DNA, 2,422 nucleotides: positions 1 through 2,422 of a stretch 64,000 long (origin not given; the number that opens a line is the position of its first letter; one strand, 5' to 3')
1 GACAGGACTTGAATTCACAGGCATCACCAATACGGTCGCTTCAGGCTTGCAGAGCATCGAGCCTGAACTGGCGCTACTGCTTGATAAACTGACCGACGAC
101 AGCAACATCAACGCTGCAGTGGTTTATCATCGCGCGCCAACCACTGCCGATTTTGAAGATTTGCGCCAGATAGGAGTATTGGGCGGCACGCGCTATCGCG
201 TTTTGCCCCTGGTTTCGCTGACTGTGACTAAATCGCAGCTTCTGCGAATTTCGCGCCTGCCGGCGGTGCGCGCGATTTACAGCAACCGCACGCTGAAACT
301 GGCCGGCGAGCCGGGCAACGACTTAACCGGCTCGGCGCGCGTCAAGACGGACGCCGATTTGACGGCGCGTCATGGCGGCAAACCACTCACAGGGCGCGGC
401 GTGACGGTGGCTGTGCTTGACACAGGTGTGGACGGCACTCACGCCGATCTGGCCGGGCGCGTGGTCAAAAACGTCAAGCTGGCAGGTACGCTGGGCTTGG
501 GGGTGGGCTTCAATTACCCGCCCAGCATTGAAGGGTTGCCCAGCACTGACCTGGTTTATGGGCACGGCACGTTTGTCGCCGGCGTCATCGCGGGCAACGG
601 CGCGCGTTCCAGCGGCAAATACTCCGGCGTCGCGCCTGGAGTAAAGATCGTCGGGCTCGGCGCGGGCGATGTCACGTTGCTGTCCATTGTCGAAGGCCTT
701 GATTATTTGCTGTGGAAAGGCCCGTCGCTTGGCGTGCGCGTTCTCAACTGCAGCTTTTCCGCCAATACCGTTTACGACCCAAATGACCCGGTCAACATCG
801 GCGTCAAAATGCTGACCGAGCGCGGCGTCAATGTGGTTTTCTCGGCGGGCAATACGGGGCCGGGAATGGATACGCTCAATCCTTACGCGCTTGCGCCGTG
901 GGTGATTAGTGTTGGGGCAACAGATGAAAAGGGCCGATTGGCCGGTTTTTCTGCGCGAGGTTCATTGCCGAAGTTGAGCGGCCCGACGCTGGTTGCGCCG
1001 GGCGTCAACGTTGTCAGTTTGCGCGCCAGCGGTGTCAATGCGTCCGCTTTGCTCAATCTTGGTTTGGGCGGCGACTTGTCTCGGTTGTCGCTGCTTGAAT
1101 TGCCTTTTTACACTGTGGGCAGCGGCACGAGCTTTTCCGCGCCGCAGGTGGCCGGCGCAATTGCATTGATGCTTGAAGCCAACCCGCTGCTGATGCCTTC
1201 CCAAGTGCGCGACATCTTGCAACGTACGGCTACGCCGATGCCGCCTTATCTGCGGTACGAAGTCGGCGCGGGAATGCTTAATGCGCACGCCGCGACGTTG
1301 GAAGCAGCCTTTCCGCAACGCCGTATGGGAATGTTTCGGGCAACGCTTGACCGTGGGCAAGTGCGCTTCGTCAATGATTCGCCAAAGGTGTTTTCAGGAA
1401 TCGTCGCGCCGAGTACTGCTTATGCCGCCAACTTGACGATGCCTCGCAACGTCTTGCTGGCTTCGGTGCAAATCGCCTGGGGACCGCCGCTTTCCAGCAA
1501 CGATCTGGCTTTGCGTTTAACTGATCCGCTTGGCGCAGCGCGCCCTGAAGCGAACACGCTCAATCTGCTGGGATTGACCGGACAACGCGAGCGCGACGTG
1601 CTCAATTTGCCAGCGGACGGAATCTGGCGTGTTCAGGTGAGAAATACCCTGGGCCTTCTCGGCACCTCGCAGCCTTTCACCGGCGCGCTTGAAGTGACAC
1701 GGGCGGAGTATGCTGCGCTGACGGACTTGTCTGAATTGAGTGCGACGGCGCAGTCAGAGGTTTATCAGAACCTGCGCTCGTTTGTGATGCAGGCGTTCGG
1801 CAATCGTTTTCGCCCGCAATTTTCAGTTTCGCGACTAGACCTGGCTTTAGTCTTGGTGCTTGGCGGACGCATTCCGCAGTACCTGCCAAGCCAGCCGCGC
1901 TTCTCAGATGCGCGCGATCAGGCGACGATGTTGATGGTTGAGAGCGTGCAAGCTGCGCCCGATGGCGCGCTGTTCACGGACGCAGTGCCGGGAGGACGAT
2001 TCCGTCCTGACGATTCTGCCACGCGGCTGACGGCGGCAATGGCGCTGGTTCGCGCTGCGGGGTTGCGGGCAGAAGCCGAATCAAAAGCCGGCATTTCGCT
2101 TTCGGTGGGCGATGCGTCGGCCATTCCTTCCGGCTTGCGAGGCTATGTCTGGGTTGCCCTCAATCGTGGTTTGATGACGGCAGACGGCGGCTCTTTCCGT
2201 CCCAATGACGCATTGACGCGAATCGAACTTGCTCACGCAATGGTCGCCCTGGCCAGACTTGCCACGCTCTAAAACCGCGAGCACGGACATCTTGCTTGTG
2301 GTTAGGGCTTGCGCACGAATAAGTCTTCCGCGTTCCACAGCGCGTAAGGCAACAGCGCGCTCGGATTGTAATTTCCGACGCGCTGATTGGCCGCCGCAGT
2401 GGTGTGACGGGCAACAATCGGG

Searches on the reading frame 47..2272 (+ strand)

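Call 53: search_protein_families(library=pfam, proteins=[window:47-2272:+], max_evalue=0.00001)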
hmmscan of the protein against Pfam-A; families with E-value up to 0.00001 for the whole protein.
window:47-2272:+ (741 aa): 2 families
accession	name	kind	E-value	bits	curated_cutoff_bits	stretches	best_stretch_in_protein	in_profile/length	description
PF00082.27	Peptidase_S8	-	1e-42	146.8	21.8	1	116-409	1-288/288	Subtilase family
PF00395.25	SLH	-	2.8e-07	30.8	20.8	0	691-729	6-44/44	S-layer homology domain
